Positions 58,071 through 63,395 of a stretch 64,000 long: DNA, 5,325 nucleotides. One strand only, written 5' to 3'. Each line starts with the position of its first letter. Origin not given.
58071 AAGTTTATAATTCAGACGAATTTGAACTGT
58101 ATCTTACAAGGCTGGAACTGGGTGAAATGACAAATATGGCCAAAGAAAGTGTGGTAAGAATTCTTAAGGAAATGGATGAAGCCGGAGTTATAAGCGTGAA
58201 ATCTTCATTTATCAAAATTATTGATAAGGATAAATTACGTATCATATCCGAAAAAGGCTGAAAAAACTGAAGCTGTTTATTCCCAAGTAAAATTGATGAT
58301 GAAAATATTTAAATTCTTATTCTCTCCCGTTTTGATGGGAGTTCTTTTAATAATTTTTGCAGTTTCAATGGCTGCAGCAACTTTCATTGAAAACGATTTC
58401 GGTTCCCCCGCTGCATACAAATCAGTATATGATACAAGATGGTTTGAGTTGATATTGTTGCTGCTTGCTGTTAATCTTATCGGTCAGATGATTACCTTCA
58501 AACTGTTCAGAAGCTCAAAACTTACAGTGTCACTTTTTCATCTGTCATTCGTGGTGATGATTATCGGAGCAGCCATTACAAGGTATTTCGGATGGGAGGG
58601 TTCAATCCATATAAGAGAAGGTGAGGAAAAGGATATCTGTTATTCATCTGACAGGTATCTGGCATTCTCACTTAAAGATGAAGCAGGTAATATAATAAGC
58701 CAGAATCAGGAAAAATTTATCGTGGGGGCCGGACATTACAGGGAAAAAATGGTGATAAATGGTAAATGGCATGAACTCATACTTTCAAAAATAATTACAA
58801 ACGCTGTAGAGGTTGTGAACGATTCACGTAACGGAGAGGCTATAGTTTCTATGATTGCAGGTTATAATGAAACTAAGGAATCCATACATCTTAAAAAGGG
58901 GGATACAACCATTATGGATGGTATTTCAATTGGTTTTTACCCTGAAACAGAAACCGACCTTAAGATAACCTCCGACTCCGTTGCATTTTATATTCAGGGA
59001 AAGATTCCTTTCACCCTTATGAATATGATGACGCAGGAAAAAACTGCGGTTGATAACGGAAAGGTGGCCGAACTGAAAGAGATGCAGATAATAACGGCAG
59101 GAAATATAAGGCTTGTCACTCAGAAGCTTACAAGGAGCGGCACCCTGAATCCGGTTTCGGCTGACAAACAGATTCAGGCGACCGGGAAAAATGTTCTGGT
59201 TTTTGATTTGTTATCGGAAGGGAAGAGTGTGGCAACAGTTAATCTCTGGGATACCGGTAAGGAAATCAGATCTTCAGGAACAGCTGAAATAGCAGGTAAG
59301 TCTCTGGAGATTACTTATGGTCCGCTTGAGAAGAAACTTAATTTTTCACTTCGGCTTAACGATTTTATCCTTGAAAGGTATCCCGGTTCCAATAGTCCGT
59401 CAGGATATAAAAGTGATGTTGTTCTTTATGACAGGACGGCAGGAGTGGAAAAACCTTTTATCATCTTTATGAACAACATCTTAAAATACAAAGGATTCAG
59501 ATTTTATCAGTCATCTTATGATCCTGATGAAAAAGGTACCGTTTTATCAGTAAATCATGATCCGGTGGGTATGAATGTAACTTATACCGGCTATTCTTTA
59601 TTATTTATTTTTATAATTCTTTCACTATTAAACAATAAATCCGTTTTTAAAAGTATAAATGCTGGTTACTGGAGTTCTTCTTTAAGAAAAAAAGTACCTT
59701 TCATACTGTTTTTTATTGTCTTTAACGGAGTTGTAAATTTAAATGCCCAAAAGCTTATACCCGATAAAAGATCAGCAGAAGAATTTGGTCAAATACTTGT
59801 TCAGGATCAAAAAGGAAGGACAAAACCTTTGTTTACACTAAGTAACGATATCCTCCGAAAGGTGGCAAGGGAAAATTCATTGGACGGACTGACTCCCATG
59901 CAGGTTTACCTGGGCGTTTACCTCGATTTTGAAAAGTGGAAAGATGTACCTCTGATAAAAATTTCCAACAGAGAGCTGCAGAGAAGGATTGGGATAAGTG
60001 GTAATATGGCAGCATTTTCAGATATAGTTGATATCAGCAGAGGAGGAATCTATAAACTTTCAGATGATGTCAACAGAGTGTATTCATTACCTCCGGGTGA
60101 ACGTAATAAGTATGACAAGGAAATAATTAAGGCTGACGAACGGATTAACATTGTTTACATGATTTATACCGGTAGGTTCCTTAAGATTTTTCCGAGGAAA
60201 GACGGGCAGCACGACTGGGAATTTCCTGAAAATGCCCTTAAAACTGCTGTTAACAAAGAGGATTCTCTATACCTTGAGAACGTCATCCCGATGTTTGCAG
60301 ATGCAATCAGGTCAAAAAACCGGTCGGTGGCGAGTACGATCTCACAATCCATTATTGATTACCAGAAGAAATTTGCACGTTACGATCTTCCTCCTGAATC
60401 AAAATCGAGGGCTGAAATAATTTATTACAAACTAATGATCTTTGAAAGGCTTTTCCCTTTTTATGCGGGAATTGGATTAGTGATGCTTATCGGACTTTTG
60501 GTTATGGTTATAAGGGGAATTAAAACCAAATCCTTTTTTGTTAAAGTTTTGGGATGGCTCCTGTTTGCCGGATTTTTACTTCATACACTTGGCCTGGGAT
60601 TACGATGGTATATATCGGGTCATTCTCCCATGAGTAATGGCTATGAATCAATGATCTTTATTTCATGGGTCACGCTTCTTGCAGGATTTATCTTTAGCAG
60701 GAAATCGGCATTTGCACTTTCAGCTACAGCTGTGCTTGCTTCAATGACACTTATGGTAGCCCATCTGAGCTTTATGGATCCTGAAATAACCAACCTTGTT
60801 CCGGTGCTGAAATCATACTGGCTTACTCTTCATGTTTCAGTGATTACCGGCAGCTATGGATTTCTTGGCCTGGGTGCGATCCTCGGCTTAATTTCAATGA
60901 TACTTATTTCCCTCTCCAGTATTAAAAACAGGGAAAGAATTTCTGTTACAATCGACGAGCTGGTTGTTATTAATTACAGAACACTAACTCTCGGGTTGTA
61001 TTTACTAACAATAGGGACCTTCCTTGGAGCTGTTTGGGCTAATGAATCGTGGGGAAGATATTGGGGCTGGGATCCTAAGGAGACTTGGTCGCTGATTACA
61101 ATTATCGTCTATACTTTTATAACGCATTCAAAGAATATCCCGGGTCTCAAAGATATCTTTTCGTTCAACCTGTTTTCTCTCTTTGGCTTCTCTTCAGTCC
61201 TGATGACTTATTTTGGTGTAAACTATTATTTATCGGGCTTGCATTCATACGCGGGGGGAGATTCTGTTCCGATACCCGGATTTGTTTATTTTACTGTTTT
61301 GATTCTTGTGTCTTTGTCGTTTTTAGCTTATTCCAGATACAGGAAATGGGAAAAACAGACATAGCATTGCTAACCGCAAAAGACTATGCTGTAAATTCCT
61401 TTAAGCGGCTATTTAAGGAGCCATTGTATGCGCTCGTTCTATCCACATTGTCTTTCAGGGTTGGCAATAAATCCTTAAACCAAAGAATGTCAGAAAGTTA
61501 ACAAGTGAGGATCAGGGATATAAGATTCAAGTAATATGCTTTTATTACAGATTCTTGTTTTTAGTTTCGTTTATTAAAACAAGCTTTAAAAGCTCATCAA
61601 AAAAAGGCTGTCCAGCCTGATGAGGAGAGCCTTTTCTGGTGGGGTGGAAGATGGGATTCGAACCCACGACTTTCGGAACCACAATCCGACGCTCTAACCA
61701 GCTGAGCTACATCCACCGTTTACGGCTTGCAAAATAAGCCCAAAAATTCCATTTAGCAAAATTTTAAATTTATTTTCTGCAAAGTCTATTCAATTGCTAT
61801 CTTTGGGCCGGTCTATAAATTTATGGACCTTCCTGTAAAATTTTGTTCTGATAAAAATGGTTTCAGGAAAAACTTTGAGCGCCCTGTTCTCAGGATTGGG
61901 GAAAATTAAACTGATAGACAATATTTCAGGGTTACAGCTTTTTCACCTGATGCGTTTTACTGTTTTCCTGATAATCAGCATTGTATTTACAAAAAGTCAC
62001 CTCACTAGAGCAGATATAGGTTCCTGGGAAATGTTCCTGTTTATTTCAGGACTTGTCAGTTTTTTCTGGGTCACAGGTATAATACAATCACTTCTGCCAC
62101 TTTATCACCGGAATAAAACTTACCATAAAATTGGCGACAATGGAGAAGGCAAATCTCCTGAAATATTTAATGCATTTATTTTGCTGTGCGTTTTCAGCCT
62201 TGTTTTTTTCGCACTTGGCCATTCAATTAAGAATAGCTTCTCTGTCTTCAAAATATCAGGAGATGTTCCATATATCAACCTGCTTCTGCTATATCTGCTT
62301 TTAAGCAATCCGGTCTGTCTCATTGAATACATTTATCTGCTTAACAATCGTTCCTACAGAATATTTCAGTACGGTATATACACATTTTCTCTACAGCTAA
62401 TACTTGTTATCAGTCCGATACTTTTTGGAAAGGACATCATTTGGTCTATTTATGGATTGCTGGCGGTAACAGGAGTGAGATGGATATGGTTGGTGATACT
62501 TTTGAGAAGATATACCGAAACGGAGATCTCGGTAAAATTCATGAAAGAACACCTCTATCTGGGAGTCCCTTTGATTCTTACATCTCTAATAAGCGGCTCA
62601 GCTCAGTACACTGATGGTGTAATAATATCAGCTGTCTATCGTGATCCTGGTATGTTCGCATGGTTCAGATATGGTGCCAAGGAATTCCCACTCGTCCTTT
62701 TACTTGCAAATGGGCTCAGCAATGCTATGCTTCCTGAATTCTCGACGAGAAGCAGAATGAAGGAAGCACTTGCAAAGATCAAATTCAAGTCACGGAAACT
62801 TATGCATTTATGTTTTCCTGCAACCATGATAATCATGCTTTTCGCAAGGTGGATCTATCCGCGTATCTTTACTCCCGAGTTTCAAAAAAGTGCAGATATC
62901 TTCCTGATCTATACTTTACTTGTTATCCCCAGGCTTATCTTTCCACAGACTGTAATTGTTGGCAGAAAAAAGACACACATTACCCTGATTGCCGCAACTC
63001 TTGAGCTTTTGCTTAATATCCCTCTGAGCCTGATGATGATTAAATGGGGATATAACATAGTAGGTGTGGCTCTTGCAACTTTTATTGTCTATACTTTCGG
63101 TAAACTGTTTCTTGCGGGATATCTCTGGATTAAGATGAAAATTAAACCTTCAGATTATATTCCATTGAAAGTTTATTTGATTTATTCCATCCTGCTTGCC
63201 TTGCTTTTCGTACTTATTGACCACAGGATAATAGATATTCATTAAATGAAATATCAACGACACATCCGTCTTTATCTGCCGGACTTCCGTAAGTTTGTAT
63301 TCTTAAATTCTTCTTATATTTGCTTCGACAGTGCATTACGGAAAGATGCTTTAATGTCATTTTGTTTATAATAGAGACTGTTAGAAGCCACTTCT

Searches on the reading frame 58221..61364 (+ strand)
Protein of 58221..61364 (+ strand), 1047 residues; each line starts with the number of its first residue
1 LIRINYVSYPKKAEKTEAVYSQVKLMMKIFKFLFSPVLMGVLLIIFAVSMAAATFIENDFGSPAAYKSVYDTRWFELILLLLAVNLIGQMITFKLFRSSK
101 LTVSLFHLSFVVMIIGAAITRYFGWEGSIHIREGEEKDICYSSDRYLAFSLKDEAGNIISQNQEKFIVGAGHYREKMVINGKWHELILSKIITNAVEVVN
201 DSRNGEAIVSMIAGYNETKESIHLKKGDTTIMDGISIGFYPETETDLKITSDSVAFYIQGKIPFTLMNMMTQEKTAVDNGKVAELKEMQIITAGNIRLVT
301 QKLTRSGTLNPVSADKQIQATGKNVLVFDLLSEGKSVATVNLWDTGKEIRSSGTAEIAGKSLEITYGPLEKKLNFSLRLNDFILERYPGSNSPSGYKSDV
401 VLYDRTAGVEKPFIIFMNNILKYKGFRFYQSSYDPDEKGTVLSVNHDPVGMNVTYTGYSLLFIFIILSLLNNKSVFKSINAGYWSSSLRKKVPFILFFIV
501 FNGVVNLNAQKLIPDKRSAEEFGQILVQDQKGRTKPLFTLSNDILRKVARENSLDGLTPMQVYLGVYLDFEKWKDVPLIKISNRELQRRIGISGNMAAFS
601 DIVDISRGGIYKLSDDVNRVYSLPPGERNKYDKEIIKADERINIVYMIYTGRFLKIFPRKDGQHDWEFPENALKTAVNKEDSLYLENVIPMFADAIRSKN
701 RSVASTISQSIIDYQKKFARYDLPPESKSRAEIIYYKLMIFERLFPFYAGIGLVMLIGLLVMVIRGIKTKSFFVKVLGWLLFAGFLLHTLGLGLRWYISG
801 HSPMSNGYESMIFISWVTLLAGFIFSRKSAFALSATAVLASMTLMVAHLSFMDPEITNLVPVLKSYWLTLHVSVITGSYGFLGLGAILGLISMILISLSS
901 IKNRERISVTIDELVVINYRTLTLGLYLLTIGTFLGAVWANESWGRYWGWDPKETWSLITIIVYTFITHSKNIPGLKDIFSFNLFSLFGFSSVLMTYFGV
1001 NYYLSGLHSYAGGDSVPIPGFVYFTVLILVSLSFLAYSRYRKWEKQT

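Call 3: search_protein_families(library=pfam, proteins=[window:58221-61364:+], max_evalue=0.1)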
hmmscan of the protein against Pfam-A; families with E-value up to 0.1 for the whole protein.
window:58221-61364:+ (1047 aa): 3 families
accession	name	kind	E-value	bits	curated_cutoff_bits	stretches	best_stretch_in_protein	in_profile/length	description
PF01578.25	Cytochrom_C_asm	-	3.1e-41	141.8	29.9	1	804-1008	1-212/212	Cytochrome C assembly protein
PF05140.19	ResB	-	4.9e-22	78.8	24.6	2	363-441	195-273/486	ResB-like family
PF04906.18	Tweety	-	0.05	12.7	31.8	0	70-152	200-277/431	Tweety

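Call 4: search_protein_families(library=ncbifam, proteins=[window:58221-61364:+], max_evalue=0.1)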
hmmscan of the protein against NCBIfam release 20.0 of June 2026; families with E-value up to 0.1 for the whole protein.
window:58221-61364:+ (1047 aa): 4 families
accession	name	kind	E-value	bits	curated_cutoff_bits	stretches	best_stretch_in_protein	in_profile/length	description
TIGR03144.1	cytochr_II_ccsB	equivalog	5.3e-56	190.1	187.6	1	782-1011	3-252/252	c-type cytochrome biogenesis protein CcsB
TIGR03145.1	cyt_nit_nrfE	subfamily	3.5e-09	35.9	927.3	2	892-1037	188-331/631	heme lyase NrfEFG subunit NrfE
TIGR01191.1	ccmC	subfamily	0.00016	21.7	186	1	917-1008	48-140/184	heme ABC transporter permease CcmC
NF011042.0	PRK14472.1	equivalog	0.022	14.8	198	1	110-184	25-96/175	F0F1 ATP synthase subunit B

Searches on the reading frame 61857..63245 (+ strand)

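Call 7: search_protein_families(library=pfam, proteins=[window:61857-63245:+], max_evalue=0.001)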
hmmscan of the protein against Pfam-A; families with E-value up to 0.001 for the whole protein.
window:61857-63245:+ (462 aa): 1 family
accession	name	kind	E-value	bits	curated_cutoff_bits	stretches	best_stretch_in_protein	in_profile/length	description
PF13440.11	Polysacc_synt_3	-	9.8e-08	32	23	1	106-345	50-291/293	Polysaccharide biosynthesis protein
